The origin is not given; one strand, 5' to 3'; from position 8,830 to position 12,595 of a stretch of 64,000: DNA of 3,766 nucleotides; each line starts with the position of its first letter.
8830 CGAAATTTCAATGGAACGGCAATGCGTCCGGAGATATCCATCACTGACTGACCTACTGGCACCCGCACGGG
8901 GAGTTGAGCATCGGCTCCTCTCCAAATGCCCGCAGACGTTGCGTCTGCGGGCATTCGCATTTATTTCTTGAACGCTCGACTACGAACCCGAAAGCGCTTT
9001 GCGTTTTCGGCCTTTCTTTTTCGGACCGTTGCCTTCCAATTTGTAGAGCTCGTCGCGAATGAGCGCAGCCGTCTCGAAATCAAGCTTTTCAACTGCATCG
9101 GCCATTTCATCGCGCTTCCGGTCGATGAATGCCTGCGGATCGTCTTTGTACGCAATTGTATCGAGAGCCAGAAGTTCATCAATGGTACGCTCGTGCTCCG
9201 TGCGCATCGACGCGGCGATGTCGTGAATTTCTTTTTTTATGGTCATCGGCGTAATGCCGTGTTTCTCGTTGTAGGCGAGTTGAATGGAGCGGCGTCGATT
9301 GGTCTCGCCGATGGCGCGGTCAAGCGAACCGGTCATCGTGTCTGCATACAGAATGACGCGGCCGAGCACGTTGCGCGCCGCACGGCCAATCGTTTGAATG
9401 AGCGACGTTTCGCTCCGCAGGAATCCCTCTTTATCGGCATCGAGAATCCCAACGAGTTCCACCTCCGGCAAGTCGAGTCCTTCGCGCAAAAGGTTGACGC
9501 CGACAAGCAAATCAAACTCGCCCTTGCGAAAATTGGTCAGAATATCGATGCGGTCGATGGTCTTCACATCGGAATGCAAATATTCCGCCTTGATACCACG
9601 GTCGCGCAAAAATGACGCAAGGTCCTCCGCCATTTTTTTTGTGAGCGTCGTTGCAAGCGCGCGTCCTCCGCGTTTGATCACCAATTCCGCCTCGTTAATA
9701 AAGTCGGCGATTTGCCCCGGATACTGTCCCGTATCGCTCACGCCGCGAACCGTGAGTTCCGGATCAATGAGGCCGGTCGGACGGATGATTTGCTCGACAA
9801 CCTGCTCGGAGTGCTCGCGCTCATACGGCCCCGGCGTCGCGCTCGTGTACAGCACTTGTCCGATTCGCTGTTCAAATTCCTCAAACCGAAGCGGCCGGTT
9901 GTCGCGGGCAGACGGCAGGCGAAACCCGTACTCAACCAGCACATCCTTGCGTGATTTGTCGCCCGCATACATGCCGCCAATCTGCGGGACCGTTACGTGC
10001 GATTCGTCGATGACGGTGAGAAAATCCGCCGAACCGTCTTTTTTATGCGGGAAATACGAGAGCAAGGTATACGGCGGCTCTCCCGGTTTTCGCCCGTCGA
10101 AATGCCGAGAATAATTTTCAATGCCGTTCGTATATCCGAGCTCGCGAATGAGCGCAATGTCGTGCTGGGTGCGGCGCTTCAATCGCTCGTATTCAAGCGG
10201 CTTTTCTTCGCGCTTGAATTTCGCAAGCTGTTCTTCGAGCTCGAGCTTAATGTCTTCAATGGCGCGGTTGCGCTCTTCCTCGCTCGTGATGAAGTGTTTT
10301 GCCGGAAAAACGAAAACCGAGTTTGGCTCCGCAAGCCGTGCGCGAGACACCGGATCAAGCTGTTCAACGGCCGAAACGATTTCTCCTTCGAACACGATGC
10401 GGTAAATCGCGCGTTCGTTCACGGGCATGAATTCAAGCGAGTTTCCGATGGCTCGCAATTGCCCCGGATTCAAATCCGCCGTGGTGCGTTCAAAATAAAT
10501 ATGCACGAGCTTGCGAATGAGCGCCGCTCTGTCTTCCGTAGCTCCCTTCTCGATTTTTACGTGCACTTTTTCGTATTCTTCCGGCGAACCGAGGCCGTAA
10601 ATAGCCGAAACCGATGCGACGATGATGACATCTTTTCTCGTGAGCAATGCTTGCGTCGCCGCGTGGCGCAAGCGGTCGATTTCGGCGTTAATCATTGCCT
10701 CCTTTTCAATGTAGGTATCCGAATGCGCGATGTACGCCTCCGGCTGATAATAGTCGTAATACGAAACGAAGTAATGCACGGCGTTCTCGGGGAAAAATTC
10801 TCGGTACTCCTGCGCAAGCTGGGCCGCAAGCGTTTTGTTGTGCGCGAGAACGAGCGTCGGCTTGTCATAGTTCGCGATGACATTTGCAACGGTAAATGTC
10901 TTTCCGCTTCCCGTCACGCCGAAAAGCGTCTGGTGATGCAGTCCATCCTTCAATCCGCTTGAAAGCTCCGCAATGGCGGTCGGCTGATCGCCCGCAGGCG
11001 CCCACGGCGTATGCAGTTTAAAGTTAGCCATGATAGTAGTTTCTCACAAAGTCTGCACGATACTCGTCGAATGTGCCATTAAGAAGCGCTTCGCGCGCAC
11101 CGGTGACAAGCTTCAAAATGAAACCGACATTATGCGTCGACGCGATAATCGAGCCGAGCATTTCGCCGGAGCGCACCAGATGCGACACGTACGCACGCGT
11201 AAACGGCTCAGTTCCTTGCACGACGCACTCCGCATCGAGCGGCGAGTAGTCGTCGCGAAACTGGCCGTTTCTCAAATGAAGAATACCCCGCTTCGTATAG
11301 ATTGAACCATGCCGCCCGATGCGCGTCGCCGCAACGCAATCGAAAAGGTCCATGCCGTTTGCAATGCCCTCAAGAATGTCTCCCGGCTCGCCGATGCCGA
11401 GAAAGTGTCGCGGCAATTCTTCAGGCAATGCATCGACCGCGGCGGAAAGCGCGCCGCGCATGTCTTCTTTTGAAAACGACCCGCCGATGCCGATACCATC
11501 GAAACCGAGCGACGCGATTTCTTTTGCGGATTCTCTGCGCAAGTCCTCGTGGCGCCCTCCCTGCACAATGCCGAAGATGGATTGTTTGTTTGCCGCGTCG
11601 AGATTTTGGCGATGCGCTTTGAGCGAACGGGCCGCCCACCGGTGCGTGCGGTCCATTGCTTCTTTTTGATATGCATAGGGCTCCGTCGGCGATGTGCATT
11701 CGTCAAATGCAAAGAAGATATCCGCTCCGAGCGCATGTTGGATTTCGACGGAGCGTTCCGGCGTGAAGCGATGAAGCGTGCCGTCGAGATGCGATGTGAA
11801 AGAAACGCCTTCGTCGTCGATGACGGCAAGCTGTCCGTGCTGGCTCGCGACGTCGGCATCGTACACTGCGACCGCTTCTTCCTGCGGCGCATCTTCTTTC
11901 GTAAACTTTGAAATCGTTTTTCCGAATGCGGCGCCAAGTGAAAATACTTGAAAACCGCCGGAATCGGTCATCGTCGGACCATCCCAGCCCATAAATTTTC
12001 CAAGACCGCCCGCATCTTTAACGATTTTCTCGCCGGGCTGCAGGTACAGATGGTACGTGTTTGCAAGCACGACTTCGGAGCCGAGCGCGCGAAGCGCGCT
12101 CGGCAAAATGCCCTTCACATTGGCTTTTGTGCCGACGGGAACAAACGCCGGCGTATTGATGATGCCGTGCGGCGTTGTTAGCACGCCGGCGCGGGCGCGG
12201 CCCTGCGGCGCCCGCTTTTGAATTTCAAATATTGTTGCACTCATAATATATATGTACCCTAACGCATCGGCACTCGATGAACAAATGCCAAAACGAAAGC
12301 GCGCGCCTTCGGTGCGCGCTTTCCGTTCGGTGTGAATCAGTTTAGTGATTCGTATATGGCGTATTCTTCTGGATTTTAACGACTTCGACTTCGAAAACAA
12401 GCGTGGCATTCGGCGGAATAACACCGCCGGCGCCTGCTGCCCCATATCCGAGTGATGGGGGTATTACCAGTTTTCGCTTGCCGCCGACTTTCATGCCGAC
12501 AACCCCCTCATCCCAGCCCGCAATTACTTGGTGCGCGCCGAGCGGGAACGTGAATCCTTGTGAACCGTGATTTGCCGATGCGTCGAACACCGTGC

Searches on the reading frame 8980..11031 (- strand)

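Call 79: search_protein_families(library=pfam, proteins=[window:8980-11031:-], max_evalue=0.0001)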
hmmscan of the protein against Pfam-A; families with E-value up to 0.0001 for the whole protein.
window:8980-11031:- (683 aa): 5 families
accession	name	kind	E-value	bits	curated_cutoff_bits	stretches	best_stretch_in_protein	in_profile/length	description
PF12344.14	UvrB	-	5e-22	77.9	27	1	561-602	1-42/43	Ultra-violet resistance protein B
PF00271.37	Helicase_C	-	5.7e-21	75.3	23.5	1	451-554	11-109/110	Helicase conserved C-terminal domain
PF17757.6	UvrB_inter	-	1.7e-16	60.6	22.9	1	158-247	1-91/91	UvrB interaction domain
PF04851.21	ResIII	-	2.1e-11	44.5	22.5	1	15-138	7-131/164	Type III restriction enzyme, res subunit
PF02151.25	UVR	-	8.3e-06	25.8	21.5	1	635-666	3-34/36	UvrB/uvrC motif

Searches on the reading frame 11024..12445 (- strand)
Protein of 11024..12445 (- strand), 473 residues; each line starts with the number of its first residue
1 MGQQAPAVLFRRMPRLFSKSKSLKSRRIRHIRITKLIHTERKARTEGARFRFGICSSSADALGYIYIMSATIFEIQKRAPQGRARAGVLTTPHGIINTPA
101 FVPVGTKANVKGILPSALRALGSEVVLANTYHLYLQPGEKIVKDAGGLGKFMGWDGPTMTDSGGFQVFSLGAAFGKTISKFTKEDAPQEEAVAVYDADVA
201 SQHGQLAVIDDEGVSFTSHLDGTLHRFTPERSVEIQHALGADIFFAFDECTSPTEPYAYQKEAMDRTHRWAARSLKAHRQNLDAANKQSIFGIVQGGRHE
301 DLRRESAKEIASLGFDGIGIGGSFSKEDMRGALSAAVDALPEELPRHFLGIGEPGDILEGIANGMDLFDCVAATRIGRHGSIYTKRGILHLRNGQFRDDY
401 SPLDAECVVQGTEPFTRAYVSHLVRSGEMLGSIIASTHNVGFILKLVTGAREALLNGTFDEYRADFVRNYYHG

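Call 79: search_protein_families(library=pfam, proteins=[window:11024-12445:-], max_evalue=0.0001)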
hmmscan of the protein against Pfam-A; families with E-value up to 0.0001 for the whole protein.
window:11024-12445:- (473 aa): 1 family
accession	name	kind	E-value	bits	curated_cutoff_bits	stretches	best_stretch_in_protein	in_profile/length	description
PF01702.25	TGT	-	1.9e-125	419.1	26.3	1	84-471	3-356/357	Queuine tRNA-ribosyltransferase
